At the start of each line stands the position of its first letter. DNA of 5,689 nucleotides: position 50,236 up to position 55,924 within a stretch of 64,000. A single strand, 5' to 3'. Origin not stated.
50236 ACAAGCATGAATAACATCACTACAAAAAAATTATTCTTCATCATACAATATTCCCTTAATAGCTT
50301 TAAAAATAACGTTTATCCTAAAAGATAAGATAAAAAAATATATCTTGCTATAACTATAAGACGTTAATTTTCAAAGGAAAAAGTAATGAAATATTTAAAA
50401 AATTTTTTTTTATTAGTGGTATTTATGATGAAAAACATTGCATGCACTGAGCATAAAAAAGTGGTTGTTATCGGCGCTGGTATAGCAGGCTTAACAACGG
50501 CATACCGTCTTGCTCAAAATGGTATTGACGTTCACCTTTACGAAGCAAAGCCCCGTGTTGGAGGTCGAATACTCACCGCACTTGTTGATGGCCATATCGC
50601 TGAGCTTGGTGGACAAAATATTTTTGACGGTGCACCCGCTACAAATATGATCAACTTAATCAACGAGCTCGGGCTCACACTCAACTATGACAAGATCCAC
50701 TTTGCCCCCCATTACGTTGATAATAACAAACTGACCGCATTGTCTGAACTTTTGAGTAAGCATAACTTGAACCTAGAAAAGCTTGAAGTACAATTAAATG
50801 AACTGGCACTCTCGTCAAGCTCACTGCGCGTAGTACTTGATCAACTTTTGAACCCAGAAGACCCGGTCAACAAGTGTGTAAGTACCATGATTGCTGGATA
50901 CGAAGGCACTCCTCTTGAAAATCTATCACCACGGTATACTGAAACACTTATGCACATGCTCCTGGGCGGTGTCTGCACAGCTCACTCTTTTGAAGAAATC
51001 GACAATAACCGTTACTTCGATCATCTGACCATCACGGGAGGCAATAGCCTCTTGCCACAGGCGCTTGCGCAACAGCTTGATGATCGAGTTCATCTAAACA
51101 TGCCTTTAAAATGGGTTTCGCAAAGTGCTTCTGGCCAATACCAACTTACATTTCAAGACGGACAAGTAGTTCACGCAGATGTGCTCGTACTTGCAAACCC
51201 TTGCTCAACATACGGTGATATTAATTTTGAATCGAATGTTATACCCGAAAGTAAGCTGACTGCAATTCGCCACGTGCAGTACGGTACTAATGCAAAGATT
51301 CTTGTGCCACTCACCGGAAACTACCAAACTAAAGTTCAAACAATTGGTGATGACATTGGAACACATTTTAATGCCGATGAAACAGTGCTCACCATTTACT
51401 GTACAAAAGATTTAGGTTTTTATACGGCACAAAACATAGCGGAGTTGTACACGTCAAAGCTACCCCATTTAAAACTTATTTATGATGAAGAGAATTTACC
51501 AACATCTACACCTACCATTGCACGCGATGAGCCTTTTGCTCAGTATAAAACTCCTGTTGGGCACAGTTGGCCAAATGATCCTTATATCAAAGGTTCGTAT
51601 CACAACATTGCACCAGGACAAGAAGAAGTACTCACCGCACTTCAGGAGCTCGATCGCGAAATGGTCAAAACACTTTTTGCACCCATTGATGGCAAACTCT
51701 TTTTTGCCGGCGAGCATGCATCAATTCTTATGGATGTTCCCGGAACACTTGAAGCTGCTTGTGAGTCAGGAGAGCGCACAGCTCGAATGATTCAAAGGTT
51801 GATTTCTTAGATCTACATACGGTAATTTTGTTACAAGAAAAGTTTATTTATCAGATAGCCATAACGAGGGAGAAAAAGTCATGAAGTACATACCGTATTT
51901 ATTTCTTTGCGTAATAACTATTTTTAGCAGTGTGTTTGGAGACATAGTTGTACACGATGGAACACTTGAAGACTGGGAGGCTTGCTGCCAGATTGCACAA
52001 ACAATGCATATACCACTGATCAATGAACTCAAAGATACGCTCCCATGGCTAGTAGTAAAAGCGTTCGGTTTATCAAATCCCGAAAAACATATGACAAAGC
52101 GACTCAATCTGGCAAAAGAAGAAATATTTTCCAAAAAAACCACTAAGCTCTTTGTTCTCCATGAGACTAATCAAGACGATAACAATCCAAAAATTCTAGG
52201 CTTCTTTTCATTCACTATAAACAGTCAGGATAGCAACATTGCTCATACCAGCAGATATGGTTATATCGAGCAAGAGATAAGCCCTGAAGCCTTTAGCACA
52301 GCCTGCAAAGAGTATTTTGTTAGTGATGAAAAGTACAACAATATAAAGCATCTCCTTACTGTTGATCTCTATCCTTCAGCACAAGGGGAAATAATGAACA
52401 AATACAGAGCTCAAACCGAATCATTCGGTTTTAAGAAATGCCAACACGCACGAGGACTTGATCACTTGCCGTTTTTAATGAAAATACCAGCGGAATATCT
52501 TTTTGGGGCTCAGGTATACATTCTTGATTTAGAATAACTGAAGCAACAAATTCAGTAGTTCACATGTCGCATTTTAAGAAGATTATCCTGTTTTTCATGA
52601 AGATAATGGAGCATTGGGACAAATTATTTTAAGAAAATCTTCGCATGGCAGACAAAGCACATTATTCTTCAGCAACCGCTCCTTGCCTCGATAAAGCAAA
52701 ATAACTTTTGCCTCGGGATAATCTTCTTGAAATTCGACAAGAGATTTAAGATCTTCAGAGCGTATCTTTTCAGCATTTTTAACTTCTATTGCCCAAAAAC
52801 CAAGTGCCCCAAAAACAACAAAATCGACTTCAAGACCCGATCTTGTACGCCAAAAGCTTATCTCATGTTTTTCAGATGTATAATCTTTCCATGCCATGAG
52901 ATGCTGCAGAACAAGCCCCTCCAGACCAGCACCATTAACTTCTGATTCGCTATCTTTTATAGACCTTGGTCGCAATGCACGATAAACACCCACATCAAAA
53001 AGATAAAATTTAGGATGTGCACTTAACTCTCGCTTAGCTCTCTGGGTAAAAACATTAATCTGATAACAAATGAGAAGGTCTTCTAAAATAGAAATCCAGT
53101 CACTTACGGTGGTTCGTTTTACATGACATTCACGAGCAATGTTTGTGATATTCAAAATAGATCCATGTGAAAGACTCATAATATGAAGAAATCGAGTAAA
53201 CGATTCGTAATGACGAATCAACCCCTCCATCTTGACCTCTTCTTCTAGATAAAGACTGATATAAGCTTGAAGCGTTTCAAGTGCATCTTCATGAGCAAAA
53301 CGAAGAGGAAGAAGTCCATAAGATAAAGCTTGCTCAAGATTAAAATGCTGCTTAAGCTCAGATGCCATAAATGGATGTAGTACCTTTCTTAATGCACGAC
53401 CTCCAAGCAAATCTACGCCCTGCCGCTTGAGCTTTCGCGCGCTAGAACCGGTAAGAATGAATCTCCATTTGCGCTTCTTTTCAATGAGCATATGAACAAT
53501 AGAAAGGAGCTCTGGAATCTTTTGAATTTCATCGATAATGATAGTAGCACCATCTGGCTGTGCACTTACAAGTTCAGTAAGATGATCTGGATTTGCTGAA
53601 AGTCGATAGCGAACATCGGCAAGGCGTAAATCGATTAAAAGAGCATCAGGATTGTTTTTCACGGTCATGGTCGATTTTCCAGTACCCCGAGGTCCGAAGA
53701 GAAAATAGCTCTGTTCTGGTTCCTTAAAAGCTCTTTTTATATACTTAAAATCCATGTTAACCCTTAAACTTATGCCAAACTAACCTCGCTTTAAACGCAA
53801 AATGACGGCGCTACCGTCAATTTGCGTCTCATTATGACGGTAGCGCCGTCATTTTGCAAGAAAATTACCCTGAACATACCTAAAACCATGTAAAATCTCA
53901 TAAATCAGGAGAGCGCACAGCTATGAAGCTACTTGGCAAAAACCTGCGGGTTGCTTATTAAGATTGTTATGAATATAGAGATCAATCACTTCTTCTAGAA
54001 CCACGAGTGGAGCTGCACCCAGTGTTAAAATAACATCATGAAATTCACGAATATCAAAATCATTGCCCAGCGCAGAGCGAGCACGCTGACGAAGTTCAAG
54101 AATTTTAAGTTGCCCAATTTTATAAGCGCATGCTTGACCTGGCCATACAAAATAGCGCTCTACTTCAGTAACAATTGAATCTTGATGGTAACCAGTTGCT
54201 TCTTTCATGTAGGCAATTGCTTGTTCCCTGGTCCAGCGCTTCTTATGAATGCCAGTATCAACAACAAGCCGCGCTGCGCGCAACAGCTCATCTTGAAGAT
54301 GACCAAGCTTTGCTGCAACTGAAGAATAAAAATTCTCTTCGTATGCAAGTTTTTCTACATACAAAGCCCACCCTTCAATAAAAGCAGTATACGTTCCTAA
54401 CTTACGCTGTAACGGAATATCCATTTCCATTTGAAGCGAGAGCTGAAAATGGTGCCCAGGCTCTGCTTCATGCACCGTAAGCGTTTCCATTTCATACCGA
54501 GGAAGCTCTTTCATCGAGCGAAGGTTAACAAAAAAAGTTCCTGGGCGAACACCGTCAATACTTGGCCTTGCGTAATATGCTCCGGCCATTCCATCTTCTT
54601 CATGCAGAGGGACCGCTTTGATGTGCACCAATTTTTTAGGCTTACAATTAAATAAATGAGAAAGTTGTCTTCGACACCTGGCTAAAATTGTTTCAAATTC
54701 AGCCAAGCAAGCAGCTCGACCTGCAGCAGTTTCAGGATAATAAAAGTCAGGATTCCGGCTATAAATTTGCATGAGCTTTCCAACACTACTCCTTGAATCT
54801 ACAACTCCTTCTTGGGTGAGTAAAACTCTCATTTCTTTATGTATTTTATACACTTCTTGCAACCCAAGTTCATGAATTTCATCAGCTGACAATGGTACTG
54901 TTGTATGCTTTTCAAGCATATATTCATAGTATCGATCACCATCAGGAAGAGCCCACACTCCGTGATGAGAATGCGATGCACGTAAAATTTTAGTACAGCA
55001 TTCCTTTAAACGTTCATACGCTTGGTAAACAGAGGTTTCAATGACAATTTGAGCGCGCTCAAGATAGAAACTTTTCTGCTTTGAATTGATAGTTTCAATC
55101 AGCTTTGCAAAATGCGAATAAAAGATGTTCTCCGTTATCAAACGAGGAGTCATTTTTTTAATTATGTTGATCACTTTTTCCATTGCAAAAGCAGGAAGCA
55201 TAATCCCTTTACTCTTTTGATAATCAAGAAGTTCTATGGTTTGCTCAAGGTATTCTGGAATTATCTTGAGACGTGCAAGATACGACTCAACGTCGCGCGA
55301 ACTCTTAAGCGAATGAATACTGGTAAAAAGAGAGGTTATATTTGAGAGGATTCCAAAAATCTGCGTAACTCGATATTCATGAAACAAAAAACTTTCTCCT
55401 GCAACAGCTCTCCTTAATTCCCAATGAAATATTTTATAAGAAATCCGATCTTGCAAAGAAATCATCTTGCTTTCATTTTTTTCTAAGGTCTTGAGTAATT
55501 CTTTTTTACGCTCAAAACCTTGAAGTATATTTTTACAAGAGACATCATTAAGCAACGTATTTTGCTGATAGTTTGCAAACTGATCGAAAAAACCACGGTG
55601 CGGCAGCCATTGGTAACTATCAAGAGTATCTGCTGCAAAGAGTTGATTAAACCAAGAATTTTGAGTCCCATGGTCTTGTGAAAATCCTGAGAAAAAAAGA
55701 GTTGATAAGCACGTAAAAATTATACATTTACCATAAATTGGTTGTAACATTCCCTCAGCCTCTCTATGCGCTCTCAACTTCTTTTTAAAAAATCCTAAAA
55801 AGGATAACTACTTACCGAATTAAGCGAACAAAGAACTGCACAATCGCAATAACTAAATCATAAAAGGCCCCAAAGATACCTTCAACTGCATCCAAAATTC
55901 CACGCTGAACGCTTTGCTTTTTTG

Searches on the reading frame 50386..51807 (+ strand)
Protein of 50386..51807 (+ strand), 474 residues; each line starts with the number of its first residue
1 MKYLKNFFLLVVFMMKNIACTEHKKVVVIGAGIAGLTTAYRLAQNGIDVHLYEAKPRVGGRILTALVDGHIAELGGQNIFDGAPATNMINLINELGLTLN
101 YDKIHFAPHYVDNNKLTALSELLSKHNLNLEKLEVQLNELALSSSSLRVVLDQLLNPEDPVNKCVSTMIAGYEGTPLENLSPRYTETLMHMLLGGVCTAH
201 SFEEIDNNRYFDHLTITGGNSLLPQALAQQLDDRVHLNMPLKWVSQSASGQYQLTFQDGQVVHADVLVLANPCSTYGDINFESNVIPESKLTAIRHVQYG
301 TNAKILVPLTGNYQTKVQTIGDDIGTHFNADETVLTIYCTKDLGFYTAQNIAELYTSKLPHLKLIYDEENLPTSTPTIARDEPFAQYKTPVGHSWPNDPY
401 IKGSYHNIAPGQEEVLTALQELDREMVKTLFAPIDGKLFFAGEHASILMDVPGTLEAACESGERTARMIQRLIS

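Call 44: search_protein_families(library=pfam, proteins=[window:50386-51807:+], max_evalue=0.00001)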
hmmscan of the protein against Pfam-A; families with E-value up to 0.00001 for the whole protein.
window:50386-51807:+ (474 aa): 6 families
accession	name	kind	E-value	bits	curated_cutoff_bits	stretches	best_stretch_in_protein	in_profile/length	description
PF01593.30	Amino_oxidase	-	4.1e-44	152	19.8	1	33-469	1-442/443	Flavin containing amine oxidoreductase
PF13450.12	NAD_binding_8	-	3.7e-16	59.6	21.9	1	28-95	1-68/68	NAD(P)-binding Rossmann-like domain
PF01266.30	DAO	-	3.6e-09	37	27.9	1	25-59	1-35/353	FAD dependent oxidoreductase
PF03486.20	HI0933_like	-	3.4e-07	30.4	50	0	25-64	2-41/244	HI0933-like protein Rossmann domain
PF00890.30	FAD_binding_2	-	3.5e-07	30.2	20.4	1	26-62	2-38/414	FAD binding domain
PF07992.20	Pyr_redox_2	-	7.6e-07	29.3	26.1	1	24-62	1-40/291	Pyridine nucleotide-disulphide oxidoreductase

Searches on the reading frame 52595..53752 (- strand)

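Call 44: search_protein_families(library=pfam, proteins=[window:52595-53752:-], max_evalue=0.00001)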
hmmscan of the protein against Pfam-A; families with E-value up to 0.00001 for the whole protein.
window:52595-53752:- (385 aa): 2 families
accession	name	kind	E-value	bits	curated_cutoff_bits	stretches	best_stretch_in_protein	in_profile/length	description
PF13635.12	DUF4143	-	5.7e-33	114.4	28.1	1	172-326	3-159/160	Domain of unknown function (DUF4143)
PF13173.12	AAA_14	-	2.5e-20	73.2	27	1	15-133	4-128/129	AAA domain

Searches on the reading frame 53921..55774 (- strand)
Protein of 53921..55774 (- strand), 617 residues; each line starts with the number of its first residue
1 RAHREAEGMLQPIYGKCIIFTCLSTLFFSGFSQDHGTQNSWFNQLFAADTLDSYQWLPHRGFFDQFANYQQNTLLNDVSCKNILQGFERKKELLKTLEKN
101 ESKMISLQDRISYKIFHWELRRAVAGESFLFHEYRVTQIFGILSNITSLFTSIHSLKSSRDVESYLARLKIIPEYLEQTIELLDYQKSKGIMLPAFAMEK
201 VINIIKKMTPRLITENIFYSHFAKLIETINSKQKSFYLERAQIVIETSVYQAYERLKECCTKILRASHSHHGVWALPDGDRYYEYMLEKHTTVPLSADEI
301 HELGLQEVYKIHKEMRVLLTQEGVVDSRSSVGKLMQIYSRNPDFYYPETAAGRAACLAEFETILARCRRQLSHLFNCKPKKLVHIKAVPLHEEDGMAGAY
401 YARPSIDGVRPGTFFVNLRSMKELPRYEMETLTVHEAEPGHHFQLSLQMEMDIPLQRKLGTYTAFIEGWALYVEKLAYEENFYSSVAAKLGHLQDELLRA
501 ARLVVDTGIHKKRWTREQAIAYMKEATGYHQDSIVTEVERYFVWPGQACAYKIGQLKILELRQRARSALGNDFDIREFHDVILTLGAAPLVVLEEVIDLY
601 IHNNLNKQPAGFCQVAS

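Call 45: search_protein_families(library=pfam, proteins=[window:53921-55774:-], max_evalue=0.00001)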
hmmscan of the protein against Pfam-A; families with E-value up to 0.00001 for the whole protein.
window:53921-55774:- (617 aa): 1 family
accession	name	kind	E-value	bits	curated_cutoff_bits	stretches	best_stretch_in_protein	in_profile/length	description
PF05960.17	DUF885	-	4.6e-149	498.9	32.4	1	69-596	10-531/532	Bacterial protein of unknown function (DUF885)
